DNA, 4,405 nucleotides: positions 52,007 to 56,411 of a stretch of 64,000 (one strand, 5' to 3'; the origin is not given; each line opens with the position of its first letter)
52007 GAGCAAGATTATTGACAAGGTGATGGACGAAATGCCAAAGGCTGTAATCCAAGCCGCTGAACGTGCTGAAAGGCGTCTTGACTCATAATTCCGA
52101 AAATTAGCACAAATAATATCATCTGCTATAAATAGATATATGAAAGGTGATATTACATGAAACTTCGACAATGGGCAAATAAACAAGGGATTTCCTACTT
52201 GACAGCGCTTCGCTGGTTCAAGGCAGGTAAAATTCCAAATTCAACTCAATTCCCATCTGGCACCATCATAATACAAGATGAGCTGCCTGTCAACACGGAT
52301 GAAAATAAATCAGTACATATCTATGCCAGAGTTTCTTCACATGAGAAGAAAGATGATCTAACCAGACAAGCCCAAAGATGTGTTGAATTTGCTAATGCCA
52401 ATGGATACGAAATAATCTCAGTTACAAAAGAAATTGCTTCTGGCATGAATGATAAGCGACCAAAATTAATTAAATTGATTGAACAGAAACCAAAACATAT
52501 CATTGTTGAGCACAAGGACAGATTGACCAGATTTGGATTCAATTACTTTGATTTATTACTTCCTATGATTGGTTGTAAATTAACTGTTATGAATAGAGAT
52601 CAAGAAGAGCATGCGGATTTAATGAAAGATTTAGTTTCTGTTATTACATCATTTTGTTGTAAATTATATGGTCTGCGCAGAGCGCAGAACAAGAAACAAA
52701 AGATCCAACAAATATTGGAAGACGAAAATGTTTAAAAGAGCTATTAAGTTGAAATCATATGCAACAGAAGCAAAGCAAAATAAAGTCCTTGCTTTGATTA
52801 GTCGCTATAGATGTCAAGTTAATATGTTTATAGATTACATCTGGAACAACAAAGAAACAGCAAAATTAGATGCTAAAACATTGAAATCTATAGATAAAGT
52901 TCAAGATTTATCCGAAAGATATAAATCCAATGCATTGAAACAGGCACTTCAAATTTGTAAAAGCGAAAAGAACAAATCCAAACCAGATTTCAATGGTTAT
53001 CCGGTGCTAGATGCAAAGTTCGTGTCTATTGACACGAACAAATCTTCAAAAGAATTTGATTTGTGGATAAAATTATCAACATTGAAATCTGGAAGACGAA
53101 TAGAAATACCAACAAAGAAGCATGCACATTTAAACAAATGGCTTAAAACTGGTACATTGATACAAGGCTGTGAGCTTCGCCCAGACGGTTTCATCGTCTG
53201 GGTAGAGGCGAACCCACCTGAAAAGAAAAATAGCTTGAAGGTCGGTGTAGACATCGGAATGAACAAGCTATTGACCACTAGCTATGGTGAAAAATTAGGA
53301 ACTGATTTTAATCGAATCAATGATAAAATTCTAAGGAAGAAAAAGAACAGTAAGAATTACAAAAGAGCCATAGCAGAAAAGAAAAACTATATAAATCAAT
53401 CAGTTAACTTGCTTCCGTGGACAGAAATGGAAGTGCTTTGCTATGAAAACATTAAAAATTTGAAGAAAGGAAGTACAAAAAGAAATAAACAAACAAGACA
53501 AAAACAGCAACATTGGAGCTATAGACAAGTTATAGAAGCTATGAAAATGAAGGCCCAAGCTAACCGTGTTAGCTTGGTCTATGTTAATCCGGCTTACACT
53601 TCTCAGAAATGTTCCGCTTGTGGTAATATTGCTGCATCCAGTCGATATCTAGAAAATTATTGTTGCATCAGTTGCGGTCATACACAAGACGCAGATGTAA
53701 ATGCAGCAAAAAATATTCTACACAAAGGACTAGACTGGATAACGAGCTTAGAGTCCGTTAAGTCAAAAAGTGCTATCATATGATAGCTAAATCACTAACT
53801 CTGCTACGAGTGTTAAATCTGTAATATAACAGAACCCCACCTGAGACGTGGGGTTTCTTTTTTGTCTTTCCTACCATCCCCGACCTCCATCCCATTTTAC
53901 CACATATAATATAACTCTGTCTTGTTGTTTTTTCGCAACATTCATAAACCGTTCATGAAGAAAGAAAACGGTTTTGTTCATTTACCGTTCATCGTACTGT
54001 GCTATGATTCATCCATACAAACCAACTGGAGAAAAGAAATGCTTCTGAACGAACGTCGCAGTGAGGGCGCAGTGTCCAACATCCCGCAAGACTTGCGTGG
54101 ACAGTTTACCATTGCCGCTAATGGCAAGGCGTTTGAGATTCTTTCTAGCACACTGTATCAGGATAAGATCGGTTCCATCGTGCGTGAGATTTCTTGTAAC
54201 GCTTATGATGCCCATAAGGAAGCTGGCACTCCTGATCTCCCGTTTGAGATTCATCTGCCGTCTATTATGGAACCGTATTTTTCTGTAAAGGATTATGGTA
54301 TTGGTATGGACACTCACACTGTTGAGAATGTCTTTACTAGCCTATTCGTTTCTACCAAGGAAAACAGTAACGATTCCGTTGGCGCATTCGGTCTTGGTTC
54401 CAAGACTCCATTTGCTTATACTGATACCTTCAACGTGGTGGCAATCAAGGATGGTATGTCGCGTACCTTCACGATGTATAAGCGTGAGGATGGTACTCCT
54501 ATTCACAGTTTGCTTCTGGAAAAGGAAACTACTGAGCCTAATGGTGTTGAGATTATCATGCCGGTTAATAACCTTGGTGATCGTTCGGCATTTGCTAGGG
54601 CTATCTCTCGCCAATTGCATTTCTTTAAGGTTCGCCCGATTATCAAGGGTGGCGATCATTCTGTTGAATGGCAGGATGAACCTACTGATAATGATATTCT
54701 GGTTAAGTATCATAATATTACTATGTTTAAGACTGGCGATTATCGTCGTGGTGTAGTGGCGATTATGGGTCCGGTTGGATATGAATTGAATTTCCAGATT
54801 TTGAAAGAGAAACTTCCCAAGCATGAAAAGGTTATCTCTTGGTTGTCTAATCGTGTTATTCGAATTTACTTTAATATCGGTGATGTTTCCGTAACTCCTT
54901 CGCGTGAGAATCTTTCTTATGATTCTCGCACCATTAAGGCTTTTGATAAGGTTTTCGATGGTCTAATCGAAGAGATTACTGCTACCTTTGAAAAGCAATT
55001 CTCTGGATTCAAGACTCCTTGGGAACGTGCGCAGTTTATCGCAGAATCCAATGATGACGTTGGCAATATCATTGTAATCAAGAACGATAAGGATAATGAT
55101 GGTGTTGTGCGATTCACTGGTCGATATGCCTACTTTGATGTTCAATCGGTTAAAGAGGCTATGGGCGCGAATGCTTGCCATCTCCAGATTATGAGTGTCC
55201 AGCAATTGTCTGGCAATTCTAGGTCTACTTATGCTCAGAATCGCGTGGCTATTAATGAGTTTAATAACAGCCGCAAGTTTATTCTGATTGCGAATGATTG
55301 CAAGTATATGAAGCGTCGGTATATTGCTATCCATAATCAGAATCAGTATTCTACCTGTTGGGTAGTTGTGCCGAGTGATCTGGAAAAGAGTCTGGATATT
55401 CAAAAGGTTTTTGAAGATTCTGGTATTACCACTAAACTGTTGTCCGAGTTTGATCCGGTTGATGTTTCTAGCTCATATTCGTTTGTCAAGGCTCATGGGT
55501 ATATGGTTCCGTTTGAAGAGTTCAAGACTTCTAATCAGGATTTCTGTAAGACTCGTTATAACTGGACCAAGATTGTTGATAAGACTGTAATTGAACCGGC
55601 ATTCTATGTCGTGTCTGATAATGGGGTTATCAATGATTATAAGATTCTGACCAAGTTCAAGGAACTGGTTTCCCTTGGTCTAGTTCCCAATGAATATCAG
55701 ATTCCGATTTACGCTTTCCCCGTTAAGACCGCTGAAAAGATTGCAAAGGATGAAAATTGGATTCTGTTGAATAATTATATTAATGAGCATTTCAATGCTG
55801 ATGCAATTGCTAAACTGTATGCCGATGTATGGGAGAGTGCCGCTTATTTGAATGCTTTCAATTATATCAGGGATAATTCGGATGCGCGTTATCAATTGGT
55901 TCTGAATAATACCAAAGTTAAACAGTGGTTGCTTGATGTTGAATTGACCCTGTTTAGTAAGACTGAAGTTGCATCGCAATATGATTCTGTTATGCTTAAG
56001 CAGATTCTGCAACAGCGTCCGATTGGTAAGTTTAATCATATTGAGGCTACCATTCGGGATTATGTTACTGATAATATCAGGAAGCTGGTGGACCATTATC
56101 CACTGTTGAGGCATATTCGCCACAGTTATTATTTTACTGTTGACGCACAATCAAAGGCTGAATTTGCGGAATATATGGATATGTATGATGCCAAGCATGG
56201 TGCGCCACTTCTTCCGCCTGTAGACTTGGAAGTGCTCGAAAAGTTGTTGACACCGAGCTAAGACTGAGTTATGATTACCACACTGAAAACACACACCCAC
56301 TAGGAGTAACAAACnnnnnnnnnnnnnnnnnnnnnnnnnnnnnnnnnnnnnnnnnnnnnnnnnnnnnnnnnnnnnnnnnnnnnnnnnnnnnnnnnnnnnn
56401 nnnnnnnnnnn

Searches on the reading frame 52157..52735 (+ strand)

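Call 9: search_protein_families(library=phrogs, proteins=[window:52157-52735:+])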
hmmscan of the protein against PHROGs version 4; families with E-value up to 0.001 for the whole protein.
window:52157-52735:+ (192 aa): 3 families
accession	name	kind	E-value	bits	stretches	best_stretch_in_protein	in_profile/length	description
phrog_6620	-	integration and excision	5e-50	170.8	1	1-180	2-189/201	transposase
phrog_95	-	integration and excision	7.5e-10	39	1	45-125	82-170/651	integrase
phrog_125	-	DNA, RNA and nucleotide metabolism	6.2e-09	36.7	1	45-125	14-88/254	DNA invertase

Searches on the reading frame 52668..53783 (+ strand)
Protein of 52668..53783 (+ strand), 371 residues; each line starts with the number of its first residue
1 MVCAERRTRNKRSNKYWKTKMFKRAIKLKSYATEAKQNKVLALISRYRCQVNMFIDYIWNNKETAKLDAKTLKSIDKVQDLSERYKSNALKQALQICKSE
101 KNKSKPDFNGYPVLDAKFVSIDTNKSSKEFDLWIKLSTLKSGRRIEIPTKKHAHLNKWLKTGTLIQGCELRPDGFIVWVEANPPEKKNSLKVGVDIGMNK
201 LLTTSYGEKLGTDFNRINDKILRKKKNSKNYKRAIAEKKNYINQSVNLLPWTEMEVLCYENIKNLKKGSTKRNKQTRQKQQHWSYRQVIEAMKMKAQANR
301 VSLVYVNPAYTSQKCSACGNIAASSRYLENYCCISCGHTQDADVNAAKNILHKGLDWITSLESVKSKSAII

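Call 8: search_protein_families(library=pfam, proteins=[window:52668-53783:+])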
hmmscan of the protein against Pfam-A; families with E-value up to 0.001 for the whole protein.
window:52668-53783:+ (371 aa): 1 family
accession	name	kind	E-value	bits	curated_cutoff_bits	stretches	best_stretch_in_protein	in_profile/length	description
PF07282.18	Cas12f1-like_TNB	-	9.5e-19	67.8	26.3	1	285-350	1-60/60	Cas12f1-like, TNB domain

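Call 9: search_protein_families(library=phrogs, proteins=[window:52668-53783:+])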
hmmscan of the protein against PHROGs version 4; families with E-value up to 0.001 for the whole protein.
window:52668-53783:+ (371 aa): 4 families
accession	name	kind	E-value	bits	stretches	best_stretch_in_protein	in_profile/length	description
phrog_506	-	integration and excision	4.1e-29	102.9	1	19-368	3-378/403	transposase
phrog_12300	-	integration and excision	8.1e-23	82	1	120-354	4-241/286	transposase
phrog_17087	-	unknown function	3.8e-10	41.1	1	226-359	6-137/141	-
phrog_16792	-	unknown function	1.9e-05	25.9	1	215-353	23-156/180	-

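Call 48: find_related_loci(query=window:52728-53783:+, collection=genome_contigs, flank=3000)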
Query window:52728-53783:+ (351 aa) in genome_contigs; peptide patterns used: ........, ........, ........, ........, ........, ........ (x = any residue, [..] = any of these).
58 stretches matched a pattern; 1 encode a relative of the query (tblastn E <= 1e-3); 1 distinct loci.
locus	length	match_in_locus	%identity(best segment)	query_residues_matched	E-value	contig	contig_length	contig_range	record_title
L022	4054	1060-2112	65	2-351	7e-162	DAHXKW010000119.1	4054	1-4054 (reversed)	MAG TPA_asm: Alphaproteobacteria bacterium isolate clean1581 k141_612587, whole genome shotgun sequence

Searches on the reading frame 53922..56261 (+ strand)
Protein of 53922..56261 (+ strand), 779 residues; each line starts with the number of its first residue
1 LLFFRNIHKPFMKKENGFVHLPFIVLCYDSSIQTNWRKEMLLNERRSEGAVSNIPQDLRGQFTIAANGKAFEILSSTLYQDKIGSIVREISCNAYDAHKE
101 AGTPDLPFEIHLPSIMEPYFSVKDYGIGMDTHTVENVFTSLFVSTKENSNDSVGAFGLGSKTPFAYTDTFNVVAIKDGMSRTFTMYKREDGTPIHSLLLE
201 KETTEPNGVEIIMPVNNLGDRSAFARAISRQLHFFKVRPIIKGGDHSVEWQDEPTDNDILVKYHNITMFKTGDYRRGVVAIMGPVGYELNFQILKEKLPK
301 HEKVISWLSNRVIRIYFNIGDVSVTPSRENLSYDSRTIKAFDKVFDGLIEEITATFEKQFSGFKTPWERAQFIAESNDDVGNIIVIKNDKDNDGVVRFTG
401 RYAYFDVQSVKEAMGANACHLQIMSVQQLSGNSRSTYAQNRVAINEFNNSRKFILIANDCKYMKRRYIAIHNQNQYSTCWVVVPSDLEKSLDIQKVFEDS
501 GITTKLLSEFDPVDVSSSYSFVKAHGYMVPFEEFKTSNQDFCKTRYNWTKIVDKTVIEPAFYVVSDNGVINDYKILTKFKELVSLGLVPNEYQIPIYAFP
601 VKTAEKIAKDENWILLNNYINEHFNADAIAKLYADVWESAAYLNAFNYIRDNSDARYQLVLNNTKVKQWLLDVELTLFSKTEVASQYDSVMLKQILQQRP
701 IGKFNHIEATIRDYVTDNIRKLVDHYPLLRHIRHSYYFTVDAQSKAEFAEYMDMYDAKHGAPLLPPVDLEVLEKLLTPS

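Call 8: search_protein_families(library=pfam, proteins=[window:53922-56261:+])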
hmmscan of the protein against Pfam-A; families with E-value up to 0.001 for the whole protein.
window:53922-56261:+ (779 aa): 2 families
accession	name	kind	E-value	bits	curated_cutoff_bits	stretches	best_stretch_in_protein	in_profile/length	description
PF13589.12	HATPase_c_3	-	0.00078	19.9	25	0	87-177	7-95/137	Histidine kinase-, DNA gyrase B-, and HSP90-like ATPase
PF02518.31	HATPase_c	-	0.00083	20.2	26.4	0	81-159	4-76/111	Histidine kinase-, DNA gyrase B-, and HSP90-like ATPase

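Call 9: search_protein_families(library=phrogs, proteins=[window:53922-56261:+])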
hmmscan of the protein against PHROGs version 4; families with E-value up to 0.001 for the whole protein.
window:53922-56261:+ (779 aa): 7 families
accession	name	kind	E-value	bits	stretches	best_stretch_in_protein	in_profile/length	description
phrog_612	-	lysis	2.1e-120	405.1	1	59-752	18-722/725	RIIA lysis inhibitor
phrog_30832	-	lysis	1.5e-72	246.4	1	59-403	19-362/735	RIIA lysis inhibitor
phrog_609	-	lysis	1.3e-58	199.9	1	58-365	20-315/1055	RIIB lysis inhibitor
phrog_3661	-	lysis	1.6e-52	180.2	3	137-485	175-531/917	RIIA lysis inhibitor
phrog_2979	-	lysis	1.1e-43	151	1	61-358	22-319/846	RIIA lysis inhibitor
phrog_24904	-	lysis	2e-26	93.8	1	62-353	22-295/695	RIIA lysis inhibitor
phrog_38678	-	lysis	5.6e-22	78.8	1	71-219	38-189/805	RIIA lysis inhibitor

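Call 10: search_dna_similar(query=window:53922-56261:+, collection=phages, mode=protein, max_rows=25)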
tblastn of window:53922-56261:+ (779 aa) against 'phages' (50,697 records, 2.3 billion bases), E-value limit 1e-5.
Records with a match: 2926; places in all: 2936; records where one place covers at least 80% of the query: 1.
Best place of each record, by identity: <60% 2926.
By first word of the organism name: Escherichia 932; Klebsiella 378; Salmonella 288; Vibrio 178; Pseudomonas 118; Shigella 118; Streptomyces 93; Aeromonas 81; Acinetobacter 73; Erwinia 64; and 74 more.
By host as written in the record: - 378; Escherichia coli 367; Klebsiella pneumoniae 130; Escherichia coli O157:H7 54; Pseudomonas aeruginosa 42; Escherichia coli K-12 MG1655 41; Salmonella enterica 38; Streptomyces griseus ATCC 10137 32; and 691 more.
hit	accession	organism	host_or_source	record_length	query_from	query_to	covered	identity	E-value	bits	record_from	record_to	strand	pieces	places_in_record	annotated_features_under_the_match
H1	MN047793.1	Xanthomonas phage Xoo-sp13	Xanthomonas oryzae pv. oryzae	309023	21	715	89%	29.3%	1e-60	229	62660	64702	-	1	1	protein rIIA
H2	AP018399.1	Xanthomonas phage XacN1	Xanthomonas citri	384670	60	622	72%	31.1%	6e-65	242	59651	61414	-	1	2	protein rIIA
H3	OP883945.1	Stenotrophomonas phage CM1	Stenotrophomonas maltophilia SRM01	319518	60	620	72%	28.2%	1e-60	229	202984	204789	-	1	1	record has no annotation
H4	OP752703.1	Stenotrophomonas phage RAS14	Stenotrophomonas maltophilia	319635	60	620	72%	28.2%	1e-60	229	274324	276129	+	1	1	hypothetical protein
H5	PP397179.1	Morganella phage vB_Mm5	Morganella morganii 5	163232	35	501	60%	32.9%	4e-51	200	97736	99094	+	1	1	RIIA lysis inhibitor | hypothetical protein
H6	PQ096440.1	Enterobacter phage EnA02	Enterobacter cloacae complex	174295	59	511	58%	30.3%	3e-39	163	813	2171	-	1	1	hypothetical protein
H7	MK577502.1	Aeromonas phage Asfd_1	Aeromonas salmonicida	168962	40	511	61%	28.1%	3e-39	163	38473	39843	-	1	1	protector from prophage-induced early lysis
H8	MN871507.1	Aeromonas phage asfd_1h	Aeromonas salmonicida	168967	40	511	61%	28.1%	3e-39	163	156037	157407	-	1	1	record has no annotation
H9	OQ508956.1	Alishewanella phage vB_AspM_Slicko01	Alishewanella sp. SMS8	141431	33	454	54%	30.7%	4e-42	172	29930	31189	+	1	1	putative rIIA protector from prophage-induced early lysis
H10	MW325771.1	Salmonella phage KM16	Salmonella enterica subsp. enterica ...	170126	62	518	59%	28.1%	9e-33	143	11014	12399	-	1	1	record has no annotation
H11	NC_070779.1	Salmonella phage KM16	Salmonella enterica subsp. enterica ...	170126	62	518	59%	28.1%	9e-33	143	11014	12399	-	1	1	RIIA lysis inhibitor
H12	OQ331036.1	Yersinia phage MHG19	Yersinia pestis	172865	61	459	51%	32.0%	8e-41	168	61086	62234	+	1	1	rIIA protector from prophage-induced early lysis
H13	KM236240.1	Citrobacter phage Moon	Citrobacter freundii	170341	62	518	59%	27.9%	9e-32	139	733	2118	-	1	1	rIIa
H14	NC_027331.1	Citrobacter phage Moon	Citrobacter freundii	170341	62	518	59%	27.9%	9e-32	139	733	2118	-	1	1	RIIA lysis inhibitor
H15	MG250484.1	Citrobacter phage CF1 ERZ-2017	Citrobacter freundii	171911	62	518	59%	27.9%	9e-32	139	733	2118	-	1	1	rIIA protein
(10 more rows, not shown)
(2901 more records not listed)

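Call 24: find_related_loci(query=window:54036-56261:+, collection=viral_contigs, flank=10000)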
Query window:54036-56261:+ (741 aa) in viral_contigs; peptide patterns used: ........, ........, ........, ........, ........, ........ (x = any residue, [..] = any of these).
13 stretches matched a pattern; 2 encode a relative of the query (tblastn E <= 1e-3); 2 distinct loci.
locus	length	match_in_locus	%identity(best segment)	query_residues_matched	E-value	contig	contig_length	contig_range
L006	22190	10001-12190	38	1-714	3e-151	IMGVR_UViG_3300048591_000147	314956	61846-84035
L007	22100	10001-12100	38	2-722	8e-132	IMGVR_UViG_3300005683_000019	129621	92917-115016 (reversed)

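Call 44: get_annotated_region(hit=H1, flank=20000)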
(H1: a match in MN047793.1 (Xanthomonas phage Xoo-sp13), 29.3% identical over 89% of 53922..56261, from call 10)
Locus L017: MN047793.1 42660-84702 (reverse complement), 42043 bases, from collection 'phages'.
description: Xanthomonas phage Xoo-sp13, complete genome.
organism: Xanthomonas phage Xoo-sp13 (NCBI taxid 2591401)
taxonomy: Viruses; Duplodnaviria; Heunggongvirae; Uroviricota; Caudoviricetes
host: Xanthomonas oryzae pv. oryzae; source: soil; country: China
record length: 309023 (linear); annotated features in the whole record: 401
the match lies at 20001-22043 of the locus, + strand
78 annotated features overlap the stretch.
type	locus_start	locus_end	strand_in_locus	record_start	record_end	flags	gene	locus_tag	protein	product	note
CDS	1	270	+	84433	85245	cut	-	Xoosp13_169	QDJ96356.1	hypothetical protein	-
CDS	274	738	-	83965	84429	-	-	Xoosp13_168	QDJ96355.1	hypothetical protein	-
CDS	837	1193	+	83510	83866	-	-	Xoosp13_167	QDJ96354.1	hypothetical protein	-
CDS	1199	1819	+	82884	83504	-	-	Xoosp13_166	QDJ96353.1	hypothetical protein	-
CDS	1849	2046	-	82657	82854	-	-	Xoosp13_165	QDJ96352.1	hypothetical protein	-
CDS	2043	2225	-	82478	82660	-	-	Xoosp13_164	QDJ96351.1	hypothetical protein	-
CDS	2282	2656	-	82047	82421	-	-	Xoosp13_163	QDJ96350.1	Appr-1-processing protein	-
CDS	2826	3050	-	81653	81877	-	-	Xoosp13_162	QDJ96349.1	glutaredoxin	-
CDS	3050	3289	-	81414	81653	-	-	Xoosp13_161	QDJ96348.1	glutaredoxin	-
CDS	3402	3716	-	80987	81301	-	-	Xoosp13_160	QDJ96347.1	DNA binding protein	-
CDS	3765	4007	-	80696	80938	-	-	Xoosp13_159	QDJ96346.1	hypothetical protein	-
CDS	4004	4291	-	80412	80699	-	-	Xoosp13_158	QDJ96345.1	hypothetical protein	-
CDS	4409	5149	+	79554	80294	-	-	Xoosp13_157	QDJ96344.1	hypothetical protein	-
CDS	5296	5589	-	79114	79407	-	-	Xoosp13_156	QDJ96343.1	hypothetical protein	-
CDS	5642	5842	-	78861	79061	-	-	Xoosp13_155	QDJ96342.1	hypothetical protein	-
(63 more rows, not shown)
